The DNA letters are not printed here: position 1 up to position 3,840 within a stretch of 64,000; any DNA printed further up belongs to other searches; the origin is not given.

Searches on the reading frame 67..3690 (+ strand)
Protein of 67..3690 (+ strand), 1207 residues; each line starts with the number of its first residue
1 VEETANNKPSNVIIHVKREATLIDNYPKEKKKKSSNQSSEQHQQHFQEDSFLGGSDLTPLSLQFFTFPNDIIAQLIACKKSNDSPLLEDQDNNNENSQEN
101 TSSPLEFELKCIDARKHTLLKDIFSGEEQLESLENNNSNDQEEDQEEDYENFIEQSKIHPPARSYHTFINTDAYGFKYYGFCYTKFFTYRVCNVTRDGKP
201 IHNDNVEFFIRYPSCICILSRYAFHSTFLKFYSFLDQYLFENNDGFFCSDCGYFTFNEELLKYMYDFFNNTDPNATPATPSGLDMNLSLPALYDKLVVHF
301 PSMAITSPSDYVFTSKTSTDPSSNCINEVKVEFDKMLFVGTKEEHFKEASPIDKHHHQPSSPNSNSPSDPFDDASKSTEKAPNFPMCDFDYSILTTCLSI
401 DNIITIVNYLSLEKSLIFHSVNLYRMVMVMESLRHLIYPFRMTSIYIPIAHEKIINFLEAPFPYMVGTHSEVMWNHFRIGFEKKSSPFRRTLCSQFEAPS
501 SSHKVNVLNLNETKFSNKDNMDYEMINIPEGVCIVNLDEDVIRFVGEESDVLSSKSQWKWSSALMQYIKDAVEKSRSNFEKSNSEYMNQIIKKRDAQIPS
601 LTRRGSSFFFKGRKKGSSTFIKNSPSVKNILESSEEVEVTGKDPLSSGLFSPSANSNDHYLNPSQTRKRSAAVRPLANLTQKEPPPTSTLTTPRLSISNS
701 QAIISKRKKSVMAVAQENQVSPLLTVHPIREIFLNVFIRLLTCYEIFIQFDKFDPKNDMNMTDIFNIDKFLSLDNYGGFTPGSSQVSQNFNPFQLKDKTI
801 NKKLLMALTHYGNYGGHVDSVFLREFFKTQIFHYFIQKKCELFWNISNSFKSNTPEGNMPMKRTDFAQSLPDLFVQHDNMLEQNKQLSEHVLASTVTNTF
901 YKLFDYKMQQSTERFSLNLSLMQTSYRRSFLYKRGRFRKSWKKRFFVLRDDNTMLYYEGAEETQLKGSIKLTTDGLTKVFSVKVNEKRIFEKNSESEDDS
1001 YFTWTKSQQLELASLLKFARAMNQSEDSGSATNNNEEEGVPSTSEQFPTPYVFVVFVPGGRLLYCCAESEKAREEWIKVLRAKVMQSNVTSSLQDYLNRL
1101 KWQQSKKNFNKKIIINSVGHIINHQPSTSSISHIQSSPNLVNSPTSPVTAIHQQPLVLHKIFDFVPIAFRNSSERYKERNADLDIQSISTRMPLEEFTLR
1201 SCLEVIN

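Call 73: search_protein_families(library=pfam, proteins=[window:67-3690:+], max_evalue=0.001)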
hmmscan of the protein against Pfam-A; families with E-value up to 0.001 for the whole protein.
window:67-3690:+ (1207 aa): 2 families
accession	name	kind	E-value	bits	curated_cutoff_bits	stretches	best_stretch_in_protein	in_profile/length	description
PF02141.26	DENN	-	3.2e-24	86.3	23.4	1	380-472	75-167/186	DENN (AEX-3) domain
PF00169.35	PH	-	6.6e-13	49.5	25.1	1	927-973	3-52/105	PH domain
